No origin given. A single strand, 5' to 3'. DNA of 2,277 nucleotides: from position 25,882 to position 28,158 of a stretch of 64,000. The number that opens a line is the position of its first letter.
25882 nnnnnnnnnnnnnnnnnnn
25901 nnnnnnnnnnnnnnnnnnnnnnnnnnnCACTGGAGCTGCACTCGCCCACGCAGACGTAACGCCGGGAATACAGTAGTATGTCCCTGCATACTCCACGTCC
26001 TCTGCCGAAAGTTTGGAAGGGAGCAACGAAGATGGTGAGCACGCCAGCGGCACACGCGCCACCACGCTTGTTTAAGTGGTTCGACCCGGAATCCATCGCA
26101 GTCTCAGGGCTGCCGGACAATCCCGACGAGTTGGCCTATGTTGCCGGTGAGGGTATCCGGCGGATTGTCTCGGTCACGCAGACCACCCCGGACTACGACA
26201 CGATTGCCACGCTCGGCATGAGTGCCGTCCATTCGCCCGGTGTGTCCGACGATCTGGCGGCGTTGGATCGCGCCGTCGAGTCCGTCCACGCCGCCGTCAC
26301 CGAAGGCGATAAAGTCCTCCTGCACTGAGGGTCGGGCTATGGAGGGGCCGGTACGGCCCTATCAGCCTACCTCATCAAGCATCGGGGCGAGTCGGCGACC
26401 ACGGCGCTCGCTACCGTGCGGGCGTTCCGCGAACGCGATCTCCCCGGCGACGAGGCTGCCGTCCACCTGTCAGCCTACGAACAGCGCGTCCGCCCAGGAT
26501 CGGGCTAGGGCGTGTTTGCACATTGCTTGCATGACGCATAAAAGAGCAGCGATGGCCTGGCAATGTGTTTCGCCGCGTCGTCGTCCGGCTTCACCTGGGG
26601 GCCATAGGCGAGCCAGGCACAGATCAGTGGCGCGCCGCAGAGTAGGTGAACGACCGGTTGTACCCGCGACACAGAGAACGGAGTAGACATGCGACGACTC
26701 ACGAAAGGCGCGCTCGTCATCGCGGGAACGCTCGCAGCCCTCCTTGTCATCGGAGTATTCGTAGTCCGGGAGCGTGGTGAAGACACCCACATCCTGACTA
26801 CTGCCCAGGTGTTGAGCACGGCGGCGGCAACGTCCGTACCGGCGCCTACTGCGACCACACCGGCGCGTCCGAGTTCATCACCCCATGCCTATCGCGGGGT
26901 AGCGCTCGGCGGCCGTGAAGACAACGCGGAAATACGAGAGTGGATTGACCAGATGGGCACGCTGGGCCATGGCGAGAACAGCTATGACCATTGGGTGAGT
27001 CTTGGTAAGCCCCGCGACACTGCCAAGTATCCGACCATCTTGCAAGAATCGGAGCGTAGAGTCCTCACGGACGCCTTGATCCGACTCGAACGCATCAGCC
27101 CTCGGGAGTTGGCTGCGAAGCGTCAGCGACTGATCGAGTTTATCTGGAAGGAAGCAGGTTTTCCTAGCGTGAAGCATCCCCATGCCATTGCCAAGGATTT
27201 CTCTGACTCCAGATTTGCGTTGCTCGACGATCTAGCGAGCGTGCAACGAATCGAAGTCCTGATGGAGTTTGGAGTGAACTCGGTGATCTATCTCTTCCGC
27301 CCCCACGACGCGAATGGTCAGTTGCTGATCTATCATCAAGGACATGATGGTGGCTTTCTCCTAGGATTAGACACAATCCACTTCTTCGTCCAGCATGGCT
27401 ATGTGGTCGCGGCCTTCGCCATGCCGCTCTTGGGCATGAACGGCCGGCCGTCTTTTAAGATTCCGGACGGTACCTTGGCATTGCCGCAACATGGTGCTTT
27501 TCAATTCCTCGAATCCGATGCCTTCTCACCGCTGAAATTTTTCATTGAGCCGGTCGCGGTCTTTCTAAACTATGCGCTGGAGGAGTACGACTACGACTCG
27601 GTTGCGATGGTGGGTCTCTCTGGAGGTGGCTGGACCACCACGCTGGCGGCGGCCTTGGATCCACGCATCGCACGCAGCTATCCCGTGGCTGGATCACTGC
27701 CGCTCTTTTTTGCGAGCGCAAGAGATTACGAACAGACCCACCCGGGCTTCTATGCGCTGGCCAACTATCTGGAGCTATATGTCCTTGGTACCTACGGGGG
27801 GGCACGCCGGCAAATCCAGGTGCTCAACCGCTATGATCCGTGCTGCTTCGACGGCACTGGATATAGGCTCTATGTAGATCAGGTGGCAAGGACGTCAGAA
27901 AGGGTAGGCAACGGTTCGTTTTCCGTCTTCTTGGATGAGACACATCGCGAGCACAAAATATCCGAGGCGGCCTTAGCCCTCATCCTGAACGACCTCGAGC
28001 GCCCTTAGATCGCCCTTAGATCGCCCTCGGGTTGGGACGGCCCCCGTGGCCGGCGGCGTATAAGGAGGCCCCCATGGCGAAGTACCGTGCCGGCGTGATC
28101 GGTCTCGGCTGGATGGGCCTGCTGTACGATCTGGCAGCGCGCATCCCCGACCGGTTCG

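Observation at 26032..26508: Hidden selenoprotein: DUSP23-like fold with Sec at the catalytic Cys and no P-loop Arg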

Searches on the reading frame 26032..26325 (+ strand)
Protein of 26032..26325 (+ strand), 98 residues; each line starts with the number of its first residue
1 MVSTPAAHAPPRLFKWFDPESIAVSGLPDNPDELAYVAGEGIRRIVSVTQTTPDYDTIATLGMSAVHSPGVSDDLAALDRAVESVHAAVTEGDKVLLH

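Call 31: search_protein_representatives(alignment_id=A1)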
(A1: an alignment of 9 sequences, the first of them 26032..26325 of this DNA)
Query: 9 sequences, 98 profile positions. Proteins with E-value up to 0.001 (for the whole library): 36; up to 1e-10: 8; up to 1e-30: 1. The best 36 are listed.
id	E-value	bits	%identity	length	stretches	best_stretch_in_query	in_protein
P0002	2.6e-56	203.9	-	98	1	1-98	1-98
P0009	1.4e-28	115.0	-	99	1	5-98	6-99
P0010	4.2e-23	97.4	-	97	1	9-98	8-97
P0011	1.2e-19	86.3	-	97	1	9-98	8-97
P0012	5.7e-19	84.2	-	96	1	5-98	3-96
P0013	6.4e-19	84.0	-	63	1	54-98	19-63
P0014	3.3e-14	68.9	-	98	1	10-98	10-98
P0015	2.5e-12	62.9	-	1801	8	4-43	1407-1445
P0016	2.7e-10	56.4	-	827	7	31-66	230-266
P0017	4.5e-09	52.5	-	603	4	10-88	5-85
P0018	5.8e-09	52.1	-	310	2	8-61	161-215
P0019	1.2e-08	51.1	-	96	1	32-98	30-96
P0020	2.3e-06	43.8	-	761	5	31-61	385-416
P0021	8.8e-06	41.9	-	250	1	7-98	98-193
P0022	1.2e-05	41.5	-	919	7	19-59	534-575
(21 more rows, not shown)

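Call 33: find_encoding_contigs(protein=P0014, flank=10000, max_places=3)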
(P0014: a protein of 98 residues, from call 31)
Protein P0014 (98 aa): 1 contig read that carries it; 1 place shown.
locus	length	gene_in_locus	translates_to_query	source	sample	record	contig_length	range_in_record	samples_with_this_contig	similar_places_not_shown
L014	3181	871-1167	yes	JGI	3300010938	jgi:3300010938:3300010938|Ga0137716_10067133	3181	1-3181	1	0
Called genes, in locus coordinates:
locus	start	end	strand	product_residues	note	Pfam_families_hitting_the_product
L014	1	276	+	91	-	?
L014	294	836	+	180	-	PF02540:NAD_synthase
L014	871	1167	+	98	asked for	-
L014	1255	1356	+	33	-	-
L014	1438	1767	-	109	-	PF12441:CopG_antitoxin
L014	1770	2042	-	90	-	-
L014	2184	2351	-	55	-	-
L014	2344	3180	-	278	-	?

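Call 34: find_encoding_contigs(protein=P0010, flank=10000, max_places=3)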
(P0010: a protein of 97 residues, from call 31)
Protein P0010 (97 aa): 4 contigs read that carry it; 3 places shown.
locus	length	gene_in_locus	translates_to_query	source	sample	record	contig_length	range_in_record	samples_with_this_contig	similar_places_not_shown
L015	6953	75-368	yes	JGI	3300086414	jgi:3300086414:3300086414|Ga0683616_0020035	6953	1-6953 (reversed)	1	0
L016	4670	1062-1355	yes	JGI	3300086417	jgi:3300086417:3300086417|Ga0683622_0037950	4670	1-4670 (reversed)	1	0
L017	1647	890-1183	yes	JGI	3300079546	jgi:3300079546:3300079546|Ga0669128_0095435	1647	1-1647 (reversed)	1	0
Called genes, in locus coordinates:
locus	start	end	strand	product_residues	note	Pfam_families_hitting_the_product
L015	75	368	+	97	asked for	-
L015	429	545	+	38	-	-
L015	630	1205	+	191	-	PF00583:Acetyltransf_1, PF13508:Acetyltransf_7 (weak)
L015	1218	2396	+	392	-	PF01266:DAO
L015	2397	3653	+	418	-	PF00890:FAD_binding_2 (faint), PF01266:DAO, PF13738:Pyr_redox_3 (faint)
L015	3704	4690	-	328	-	PF23381:Beta-prop_IFT122_1st, PF23383:Beta-prop_IFT140_1st, PF23414:Beta-prop_EML_2, PF24807:WD40_CDC20-Fz, PF24814:WD40_Prp19, PF25173:Beta-prop_WDR3_1st, PF25174:Beta-prop_THOC3, PF25175:Beta-prop_WDR5, +39 more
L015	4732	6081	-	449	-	PF02492:cobW, PF07683:CobW_C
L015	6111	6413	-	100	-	-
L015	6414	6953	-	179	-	?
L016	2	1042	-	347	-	?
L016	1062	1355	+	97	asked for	-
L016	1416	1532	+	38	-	-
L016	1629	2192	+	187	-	PF00583:Acetyltransf_1, PF13508:Acetyltransf_7 (weak)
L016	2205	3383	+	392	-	PF01266:DAO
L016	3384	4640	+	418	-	PF00890:FAD_binding_2 (faint), PF01266:DAO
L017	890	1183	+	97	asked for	-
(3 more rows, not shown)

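Call 76: find_encoding_contigs(protein=P0011, flank=10000, max_places=4)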
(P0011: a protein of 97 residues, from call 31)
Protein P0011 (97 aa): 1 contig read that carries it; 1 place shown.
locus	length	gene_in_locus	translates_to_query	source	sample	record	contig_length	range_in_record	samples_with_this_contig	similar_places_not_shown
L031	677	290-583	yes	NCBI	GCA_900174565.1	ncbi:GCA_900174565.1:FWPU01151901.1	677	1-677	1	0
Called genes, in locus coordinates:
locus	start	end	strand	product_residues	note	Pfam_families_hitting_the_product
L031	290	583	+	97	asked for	-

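Call 88: list_cluster_members(proteins=[window:26032-26325:+, P0004, P0009, P0010, P0011, P0012, P0014, P0019])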
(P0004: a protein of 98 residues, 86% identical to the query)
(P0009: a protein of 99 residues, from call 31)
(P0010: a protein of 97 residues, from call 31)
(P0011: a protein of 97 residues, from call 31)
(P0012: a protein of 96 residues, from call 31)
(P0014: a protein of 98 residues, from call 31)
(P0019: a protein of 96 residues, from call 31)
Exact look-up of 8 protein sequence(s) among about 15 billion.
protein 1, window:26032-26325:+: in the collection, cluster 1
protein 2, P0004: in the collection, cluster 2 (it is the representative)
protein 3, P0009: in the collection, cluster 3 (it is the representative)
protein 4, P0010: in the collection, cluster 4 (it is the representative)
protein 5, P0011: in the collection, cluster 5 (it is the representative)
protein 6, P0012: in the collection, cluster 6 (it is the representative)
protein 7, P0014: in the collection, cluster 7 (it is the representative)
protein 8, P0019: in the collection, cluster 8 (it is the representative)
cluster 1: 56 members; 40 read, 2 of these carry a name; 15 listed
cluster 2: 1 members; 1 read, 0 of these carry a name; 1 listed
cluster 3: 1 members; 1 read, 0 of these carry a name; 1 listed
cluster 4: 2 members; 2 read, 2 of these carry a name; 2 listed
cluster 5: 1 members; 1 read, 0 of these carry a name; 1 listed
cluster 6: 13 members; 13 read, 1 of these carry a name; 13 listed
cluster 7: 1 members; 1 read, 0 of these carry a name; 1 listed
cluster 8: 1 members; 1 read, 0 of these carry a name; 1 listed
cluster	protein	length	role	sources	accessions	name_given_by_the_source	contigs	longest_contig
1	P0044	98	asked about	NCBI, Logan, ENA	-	-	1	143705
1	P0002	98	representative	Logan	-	-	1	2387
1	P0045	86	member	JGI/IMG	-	hypothetical protein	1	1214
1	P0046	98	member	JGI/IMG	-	hypothetical protein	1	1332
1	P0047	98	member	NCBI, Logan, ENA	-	-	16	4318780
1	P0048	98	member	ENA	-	-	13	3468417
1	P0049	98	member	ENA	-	-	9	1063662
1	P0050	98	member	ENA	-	-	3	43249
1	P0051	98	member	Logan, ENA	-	-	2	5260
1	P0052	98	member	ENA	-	-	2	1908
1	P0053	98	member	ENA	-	-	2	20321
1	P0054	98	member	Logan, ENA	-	-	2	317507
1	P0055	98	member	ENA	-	-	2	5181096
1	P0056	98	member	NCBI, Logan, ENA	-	-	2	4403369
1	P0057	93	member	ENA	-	-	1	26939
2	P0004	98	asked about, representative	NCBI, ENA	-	-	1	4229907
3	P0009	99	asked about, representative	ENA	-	-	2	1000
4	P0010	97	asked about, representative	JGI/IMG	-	hypothetical protein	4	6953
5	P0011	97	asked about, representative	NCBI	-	-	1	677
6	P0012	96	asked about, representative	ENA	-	-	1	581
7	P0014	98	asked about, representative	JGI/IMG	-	-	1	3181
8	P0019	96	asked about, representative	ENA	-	-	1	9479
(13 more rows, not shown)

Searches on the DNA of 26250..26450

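Call 81: search_rna_families(source=window, start=26250, end=26450, threshold=evalue, max_evalue=10)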
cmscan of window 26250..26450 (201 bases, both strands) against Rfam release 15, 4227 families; matches with E-value up to 10: 2.
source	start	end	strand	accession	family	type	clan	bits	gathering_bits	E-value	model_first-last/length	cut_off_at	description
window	26250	26360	+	RF01867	CC2171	Gene; sRNA;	-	15.5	75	0.19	46-159/159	5'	caulobacter sRNA CC2171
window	26340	26368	-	RF01151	snoU82P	Gene; snRNA; snoRNA; CD-box;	-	8.4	42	7.1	1-55/55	no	Small nucleolar RNA U82P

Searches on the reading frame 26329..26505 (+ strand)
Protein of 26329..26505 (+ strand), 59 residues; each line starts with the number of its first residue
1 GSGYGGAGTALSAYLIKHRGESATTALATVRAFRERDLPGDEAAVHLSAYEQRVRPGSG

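Call 38: find_related_loci(query=A2, collection=genome_contigs, flank=10000)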
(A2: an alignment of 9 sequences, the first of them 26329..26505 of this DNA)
Query A2 (59 aa) in genome_contigs; peptide patterns used: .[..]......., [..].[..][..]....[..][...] (x = any residue, [..] = any of these).
175 stretches matched a pattern; 10 encode a relative of the query (tblastn E <= 1e-3); 10 distinct loci.
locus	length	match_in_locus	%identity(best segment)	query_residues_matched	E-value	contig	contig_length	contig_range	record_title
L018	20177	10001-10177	93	1-59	1e-32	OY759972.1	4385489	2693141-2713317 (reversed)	MAG: Chloroflexota bacterium isolate 55c93f92-7b64-48b2-973a-1fcfb2e6d712 genome assembly, chromosome: 1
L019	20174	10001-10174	91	1-58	6e-32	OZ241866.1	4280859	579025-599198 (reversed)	MAG: Chloroflexota bacterium isolate 648bf299-2263-4cbe-a927-b722e8dafbdb genome assembly, chromosome: 1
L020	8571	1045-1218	93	1-58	4e-32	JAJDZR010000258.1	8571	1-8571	MAG: Chloroflexota bacterium isolate jk18x44bins.5 k141_1568065, whole genome shotgun sequence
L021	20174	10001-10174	93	1-58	8e-32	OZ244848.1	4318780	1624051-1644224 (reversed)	MAG: Chloroflexota bacterium isolate 63517e8d-ff5b-49d2-9bcc-bc3416bcaf89 genome assembly, chromosome: 1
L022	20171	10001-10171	93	1-57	2e-31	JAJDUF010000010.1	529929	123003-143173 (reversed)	MAG: Chloroflexota bacterium isolate jk18x1bzbins.67 k141_1201205, whole genome shotgun sequence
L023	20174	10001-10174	91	1-58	1e-31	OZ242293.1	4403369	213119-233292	MAG: Chloroflexota bacterium isolate 52ff3f9d-f017-45e4-ba4f-ef8953291d95 genome assembly, chromosome: 1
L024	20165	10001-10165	91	1-55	5e-29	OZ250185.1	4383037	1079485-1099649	MAG: Chloroflexota bacterium isolate d215fe47-5bc5-444d-b53f-49c889911535 genome assembly, chromosome: 1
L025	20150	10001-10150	78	10-59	5e-21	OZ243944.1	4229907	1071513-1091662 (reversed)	MAG: Chloroflexota bacterium isolate c2a6a117-7fdc-414d-9db2-dee508dba2e6 genome assembly, chromosome: 1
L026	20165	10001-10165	42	1-55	9e-11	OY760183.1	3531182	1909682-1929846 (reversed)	MAG: Chloroflexota bacterium isolate 1e5240b1-722b-4dd6-bc08-6f4f73fd4587 genome assembly, chromosome: 1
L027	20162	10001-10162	35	2-55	1e-6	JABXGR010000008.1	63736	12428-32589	MAG: Candidatus Nitrosocaldus schleperae isolate JZ-1.bins.77 NODE_8_length_63736_cov_5.56532, whole genome shotgun sequ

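Call 40: find_related_loci(query=A2, collection=metagenome_contigs, flank=3000)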
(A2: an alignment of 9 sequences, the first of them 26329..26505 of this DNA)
Query A2 (59 aa) in metagenome_contigs; peptide patterns used: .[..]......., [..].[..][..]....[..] (x = any residue, [..] = any of these).
207 stretches matched a pattern; 3 encode a relative of the query (tblastn E <= 1e-3); 3 distinct loci.
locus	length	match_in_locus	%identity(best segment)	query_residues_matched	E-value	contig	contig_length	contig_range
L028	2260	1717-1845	51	9-51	3e-9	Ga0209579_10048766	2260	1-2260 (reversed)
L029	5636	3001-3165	35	1-55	6e-9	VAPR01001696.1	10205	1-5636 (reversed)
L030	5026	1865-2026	35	2-55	8e-8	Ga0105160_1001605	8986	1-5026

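Call 70: search_protein_families(library=pfam, proteins=[L026:2775-4658:-, L026:4736-5398:+, L026:5453-8809:+, L026:8999-9649:+, L026:10390-11919:-, L026:11742-12506:-, L026:13099-14412:-, L026:14504-15907:-, L028:390-770:+, L028:1897-2205:-], max_evalue=0.0001)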
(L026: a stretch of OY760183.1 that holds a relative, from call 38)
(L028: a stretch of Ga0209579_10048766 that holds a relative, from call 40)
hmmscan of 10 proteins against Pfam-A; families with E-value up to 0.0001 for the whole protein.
L026:2775-4658:- (627 aa): 4 families
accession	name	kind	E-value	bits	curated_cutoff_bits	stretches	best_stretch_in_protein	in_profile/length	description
PF04055.27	Radical_SAM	-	6.5e-29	101.7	29.5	1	341-511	2-165/166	Radical SAM superfamily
PF00919.26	UPF0004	-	7.6e-24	84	27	1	200-298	1-96/98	Uncharacterized protein family UPF0004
PF01938.26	TRAM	-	8e-11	42.1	21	1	567-626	2-61/61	TRAM domain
PF18693.7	TRAM_2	-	1.6e-05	25.4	27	1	570-626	2-63/63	TRAM domain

L026:4736-5398:+ (220 aa): 0 families

L026:5453-8809:+ (1118 aa): 5 families
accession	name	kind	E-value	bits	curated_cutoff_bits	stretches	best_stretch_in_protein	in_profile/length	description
PF00133.28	tRNA-synt_1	-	3.5e-97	326.2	22.7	1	82-697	2-413/414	tRNA synthetases class I (I, L, M and V)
PF19302.4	DUF5915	-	1.6e-42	145.7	27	1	914-1114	2-192/195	Domain of unknown function (DUF5915)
PF08264.19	Anticodon_1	-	4.5e-34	117.9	25.1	1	744-894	1-145/148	Anticodon-binding domain of tRNA ligase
PF09334.17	tRNA-synt_1g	-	3.4e-11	43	20.1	0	587-697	248-366/391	tRNA synthetases class I (M)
PF01921.24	tRNA-synt_1f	-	2.7e-05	23.7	27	0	647-699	270-322/360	tRNA synthetases class I (K)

L026:8999-9649:+ (216 aa): 3 families
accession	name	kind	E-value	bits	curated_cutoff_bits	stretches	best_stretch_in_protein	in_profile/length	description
PF07798.16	CCDC90-like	-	6.7e-13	49.3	33.5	1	17-205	1-173/175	Coiled-coil domain-containing protein 90-like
PF01442.23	Apolipoprotein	-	8.3e-12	45.6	90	1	53-183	50-180/190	Apolipoprotein A1/A4/E domain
PF04513.17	Baculo_PEP_C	-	9.5e-07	29.4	38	0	112-184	33-101/140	Baculovirus polyhedron envelope protein, PEP, C terminus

L026:10390-11919:- (509 aa): 2 families
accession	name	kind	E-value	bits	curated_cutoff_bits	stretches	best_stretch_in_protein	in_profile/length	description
PF03129.25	HGTP_anticodon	-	9.4e-19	67.8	21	1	406-495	1-93/94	Anticodon binding domain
PF00587.30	tRNA-synt_2b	-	6.9e-14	52.7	29.3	1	198-376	4-174/179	tRNA synthetase class II core domain (G, H, P, S and T)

L026:11742-12506:- (254 aa): 2 families
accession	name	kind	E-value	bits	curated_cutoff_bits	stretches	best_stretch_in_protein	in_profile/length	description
PF02565.21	RecO_C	-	1.4e-22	80.5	22.1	1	86-241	1-156/157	Recombination protein O C terminal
PF11967.14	RecO_N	-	2.4e-19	69.6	27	1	7-82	4-80/80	Recombination protein O N terminal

L026:13099-14412:- (437 aa): 3 families
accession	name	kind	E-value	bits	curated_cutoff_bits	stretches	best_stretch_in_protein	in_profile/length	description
PF01595.25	CNNM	-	3.9e-48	163.9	28.4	1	11-195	2-181/181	Cyclin M transmembrane N-terminal domain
PF00571.33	CBS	-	1.2e-19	70.8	24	2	276-330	1-56/57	CBS domain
PF03471.22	CorC_HlyC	-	2.7e-17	63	27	1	350-422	6-80/81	Transporter associated domain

L026:14504-15907:- (467 aa): 6 families
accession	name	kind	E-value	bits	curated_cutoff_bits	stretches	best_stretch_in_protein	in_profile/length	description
PF00132.30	Hexapep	-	1.3e-27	94.7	27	3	322-353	4-35/36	Bacterial transferase hexapeptide (six repeats)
PF12804.13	NTP_transf_3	-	5.1e-13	50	27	1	15-135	1-122/160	MobA-like NTP transferase domain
PF25084.1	LbH_EIF2B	-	3.5e-11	43.5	54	1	264-350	17-103/105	EIF2B subunit epsilon LbH domain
PF14602.12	Hexapep_2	-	7.9e-06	25.9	27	0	399-431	4-34/34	Hexapeptide repeat of succinyl-transferase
PF25087.1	GMPPB_C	-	2.3e-05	24.5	39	0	318-363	9-54/110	GMPPB C-terminal domain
PF01128.25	IspD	-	7.9e-05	23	27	0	14-129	2-123/221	2-C-methyl-D-erythritol 4-phosphate cytidylyltransferase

L028:390-770:+ (126 aa): 0 families

L028:1897-2205:- (102 aa): 0 families

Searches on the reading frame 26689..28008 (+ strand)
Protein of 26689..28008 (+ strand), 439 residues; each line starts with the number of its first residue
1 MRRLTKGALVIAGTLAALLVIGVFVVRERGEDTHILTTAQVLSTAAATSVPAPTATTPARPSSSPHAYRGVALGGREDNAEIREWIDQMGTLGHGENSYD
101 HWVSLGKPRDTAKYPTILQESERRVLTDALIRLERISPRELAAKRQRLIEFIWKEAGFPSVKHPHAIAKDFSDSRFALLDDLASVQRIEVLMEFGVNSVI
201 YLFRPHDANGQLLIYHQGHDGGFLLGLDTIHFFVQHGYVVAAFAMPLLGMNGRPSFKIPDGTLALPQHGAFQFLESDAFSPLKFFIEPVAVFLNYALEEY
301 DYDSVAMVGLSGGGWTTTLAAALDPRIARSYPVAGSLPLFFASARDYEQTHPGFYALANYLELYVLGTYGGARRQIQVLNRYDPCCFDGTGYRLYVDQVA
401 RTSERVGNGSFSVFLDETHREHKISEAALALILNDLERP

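Call 82: search_protein_families(library=padloc, proteins=[window:26689-28008:+], max_evalue=0.01)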
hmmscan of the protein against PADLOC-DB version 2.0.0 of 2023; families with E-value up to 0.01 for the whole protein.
window:26689-28008:+ (439 aa): 0 families
